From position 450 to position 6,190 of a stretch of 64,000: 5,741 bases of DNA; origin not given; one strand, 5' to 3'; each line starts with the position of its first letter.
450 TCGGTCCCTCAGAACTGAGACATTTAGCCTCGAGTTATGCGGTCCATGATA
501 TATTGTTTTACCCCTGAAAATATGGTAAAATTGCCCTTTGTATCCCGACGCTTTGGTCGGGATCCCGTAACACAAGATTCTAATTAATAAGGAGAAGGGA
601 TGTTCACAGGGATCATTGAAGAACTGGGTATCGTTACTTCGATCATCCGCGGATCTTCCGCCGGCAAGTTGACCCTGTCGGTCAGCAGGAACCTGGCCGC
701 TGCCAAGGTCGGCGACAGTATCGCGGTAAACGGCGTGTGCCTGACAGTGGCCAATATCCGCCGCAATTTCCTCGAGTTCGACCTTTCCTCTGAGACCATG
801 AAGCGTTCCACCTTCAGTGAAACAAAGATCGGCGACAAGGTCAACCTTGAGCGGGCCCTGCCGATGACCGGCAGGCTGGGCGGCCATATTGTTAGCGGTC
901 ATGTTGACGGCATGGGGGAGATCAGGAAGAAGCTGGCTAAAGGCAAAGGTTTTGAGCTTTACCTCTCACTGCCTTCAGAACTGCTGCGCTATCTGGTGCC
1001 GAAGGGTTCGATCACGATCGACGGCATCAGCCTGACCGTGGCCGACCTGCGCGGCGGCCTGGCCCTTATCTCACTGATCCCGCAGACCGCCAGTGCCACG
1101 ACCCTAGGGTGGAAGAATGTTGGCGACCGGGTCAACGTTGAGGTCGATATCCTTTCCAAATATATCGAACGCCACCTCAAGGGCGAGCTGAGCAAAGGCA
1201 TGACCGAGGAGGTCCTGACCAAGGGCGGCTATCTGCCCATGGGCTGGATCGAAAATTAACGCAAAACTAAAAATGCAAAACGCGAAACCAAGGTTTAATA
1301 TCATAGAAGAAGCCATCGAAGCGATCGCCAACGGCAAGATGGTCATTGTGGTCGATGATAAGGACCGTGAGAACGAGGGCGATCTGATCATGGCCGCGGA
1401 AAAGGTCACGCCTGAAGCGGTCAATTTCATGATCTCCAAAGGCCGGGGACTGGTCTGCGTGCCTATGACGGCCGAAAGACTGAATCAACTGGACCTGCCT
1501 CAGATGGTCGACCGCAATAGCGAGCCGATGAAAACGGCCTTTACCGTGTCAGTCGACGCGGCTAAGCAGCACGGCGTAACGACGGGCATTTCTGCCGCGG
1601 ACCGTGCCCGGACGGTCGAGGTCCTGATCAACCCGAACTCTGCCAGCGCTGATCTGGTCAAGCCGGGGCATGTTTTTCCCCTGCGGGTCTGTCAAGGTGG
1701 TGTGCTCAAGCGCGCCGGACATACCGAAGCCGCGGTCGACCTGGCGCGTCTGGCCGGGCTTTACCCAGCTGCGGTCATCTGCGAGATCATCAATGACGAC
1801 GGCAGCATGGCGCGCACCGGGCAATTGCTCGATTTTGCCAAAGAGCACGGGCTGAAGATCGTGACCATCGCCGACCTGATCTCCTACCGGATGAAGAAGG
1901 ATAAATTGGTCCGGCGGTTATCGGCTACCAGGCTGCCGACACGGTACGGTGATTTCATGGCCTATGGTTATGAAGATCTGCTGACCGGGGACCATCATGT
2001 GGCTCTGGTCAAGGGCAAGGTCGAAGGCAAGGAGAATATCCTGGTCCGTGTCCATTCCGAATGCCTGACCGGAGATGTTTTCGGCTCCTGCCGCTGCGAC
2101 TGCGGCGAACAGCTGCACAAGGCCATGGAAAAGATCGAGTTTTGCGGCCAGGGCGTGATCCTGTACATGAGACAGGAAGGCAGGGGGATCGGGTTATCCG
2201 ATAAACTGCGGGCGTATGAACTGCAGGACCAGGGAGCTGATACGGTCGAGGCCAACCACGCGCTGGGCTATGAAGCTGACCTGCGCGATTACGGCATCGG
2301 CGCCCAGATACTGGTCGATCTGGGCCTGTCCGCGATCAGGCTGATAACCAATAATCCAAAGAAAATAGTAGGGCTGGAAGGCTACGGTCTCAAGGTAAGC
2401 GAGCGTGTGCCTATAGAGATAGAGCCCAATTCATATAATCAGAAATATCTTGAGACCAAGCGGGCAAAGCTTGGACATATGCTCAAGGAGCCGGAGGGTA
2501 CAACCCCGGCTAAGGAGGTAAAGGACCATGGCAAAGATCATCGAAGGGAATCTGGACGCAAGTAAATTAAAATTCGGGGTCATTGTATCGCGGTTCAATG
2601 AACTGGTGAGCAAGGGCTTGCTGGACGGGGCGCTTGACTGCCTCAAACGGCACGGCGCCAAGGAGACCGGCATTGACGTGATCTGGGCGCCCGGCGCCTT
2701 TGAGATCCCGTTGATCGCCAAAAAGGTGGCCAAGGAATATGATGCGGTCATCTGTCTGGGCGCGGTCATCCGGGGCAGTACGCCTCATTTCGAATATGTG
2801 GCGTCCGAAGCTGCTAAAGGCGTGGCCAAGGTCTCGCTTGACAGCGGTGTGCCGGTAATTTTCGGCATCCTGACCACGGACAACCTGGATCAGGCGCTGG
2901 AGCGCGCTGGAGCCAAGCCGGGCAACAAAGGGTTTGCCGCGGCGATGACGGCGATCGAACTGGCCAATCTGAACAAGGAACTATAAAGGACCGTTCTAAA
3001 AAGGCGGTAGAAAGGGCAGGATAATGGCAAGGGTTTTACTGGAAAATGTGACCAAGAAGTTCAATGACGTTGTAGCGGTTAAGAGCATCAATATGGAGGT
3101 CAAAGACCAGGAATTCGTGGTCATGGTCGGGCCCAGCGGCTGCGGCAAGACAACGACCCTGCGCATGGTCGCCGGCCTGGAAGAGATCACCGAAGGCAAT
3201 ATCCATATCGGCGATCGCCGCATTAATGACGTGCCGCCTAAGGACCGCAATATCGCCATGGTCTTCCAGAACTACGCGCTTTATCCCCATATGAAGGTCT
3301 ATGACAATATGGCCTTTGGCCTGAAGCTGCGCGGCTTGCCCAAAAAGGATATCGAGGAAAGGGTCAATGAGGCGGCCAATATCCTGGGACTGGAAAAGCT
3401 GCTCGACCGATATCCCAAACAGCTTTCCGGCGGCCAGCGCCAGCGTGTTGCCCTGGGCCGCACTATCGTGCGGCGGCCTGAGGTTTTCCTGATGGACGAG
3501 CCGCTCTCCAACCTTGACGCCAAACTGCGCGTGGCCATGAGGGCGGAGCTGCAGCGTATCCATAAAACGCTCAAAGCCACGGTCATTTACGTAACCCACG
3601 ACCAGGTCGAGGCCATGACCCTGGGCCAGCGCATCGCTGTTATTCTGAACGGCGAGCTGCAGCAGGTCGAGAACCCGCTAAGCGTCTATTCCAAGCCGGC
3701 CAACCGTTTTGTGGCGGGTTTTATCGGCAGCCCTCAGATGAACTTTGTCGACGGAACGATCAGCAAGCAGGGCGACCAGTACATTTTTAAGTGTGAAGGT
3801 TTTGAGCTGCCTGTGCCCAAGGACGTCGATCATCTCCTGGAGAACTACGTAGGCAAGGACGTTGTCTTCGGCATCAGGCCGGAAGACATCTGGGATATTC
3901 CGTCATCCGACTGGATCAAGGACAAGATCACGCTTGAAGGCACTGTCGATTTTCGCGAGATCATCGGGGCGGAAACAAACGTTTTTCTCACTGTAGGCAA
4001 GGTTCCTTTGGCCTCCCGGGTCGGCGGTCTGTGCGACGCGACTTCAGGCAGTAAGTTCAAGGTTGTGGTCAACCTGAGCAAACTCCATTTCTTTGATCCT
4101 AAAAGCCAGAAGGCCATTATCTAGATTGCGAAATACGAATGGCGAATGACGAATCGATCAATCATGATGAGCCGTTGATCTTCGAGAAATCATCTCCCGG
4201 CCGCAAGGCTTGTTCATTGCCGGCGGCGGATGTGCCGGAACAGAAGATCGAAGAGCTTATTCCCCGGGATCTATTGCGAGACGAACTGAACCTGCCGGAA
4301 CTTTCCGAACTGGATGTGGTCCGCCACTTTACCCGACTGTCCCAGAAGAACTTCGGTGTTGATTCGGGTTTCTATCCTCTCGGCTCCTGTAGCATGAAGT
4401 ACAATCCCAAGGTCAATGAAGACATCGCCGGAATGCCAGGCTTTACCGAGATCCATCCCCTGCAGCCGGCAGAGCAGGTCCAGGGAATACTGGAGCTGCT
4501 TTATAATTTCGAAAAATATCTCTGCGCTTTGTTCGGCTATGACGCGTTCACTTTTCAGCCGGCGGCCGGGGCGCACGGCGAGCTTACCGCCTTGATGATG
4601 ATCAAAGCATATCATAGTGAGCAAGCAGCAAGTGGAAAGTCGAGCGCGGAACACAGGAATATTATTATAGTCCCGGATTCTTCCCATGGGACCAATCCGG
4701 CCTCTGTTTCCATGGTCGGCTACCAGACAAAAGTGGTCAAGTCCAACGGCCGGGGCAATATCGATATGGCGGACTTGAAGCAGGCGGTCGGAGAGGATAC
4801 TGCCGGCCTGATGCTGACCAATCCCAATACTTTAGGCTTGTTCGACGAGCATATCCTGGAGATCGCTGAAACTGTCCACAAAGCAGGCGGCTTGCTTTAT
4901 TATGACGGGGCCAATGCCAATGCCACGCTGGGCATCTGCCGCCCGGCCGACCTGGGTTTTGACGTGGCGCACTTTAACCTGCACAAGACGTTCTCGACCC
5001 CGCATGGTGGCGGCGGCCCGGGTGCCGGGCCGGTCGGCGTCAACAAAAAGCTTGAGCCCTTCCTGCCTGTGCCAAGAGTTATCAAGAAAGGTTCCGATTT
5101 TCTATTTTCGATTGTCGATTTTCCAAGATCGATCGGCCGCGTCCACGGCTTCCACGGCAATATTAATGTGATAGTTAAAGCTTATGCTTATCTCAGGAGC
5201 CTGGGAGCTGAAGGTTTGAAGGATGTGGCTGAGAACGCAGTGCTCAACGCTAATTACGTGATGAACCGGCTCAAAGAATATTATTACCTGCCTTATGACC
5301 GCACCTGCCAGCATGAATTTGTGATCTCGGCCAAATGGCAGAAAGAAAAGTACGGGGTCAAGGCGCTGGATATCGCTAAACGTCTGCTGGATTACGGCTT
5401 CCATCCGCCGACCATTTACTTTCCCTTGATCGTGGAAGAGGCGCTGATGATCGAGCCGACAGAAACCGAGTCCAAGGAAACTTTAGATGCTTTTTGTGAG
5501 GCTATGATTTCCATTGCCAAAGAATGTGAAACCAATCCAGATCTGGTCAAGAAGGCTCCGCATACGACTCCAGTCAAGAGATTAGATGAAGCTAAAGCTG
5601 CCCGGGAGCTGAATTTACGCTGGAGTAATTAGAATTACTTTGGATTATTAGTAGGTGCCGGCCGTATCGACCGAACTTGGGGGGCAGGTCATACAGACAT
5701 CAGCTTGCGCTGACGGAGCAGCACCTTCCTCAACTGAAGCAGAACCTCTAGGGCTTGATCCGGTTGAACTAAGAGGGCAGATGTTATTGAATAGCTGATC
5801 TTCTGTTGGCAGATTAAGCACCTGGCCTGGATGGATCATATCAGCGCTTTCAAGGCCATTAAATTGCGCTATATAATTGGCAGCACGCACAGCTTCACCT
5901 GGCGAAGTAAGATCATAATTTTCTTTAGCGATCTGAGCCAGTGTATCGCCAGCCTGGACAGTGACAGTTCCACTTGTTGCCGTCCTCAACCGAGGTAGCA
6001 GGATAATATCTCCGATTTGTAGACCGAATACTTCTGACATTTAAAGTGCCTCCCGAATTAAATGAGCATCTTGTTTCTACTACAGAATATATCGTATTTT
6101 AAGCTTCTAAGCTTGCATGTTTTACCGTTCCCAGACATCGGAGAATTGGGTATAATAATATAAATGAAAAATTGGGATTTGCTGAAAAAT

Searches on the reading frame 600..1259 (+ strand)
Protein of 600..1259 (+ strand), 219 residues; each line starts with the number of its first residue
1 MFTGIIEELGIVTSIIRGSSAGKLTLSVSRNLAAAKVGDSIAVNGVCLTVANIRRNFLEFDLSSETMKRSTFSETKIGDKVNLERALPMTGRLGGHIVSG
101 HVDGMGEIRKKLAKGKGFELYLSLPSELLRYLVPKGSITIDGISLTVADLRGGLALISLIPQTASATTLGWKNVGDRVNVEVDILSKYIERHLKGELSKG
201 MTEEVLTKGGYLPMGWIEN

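Call 58: search_protein_families(library=pfam, alignment_id=A5, max_evalue=1e-8)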
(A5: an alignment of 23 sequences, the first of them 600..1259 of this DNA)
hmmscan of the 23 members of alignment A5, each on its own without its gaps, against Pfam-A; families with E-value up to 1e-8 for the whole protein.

A. member 1, window:600-1259:+ (219 aa): 1 family
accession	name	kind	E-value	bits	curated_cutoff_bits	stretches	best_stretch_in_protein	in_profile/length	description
PF00677.23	Lum_binding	-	1.2e-45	153.9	27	2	99-183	1-86/86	Lumazine binding domain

B. families by the number of members that match (of 23 scanned): 29 families (the first 25 are shown)
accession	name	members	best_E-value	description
PF02254.24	TrkA_N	2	3.3e-29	TrkA-N domain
PF01139.22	RtcB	1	1.8e-173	tRNA-splicing ligase RtcB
PF01515.24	PTA_PTB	1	2.3e-126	Phosphate acetyl/butaryl transferase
PF00682.25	HMGL-like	1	6.4e-101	HMGL-like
PF00926.24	DHBP_synthase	1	1.1e-89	3,4-dihydroxy-2-butanone 4-phosphate synthase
PF19289.4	PmbA_TldD_3rd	1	1.1e-79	PmbA/TldA metallopeptidase C-terminal domain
PF00925.25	GTP_cyclohydro2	1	1.7e-73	GTP cyclohydrolase II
PF00885.24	DMRL_synthase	1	1.2e-57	6,7-dimethyl-8-ribityllumazine synthase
PF00677.23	Lum_binding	1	1.2e-45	Lumazine binding domain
PF04015.17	DUF362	1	2.1e-43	Domain of unknown function (DUF362)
PF02386.22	TrkH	1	1.4e-41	Cation transport protein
PF08502.15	LeuA_dimer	1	5.5e-37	LeuA allosteric (dimerisation) domain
PF03167.25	UDG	1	4.4e-36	Uracil DNA glycosylase superfamily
PF00929.31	RNase_T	1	4.6e-34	Exonuclease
PF21478.3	GcvP2_C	1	4.1e-33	Glycine dehydrogenase, C-terminal domain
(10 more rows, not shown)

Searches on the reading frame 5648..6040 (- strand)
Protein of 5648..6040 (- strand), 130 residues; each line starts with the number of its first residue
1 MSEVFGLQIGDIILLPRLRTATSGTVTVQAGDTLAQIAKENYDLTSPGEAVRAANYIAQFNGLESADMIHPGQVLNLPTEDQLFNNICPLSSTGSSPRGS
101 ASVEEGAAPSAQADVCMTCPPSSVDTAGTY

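Call 107: search_protein_families(library=padloc, proteins=[window:5648-6040:-], max_evalue=0.01)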
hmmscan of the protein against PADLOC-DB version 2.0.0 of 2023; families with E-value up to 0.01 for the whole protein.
window:5648-6040:- (130 aa): 0 families

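Call 108: search_protein_families(library=pfam, proteins=[window:5648-6040:-], max_evalue=0.01)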
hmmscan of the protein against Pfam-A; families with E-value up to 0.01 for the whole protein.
window:5648-6040:- (130 aa): 1 family
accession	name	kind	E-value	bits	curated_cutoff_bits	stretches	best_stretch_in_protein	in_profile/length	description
PF01476.26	LysM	-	3.2e-08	33.8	20.9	1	27-78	2-43/43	LysM domain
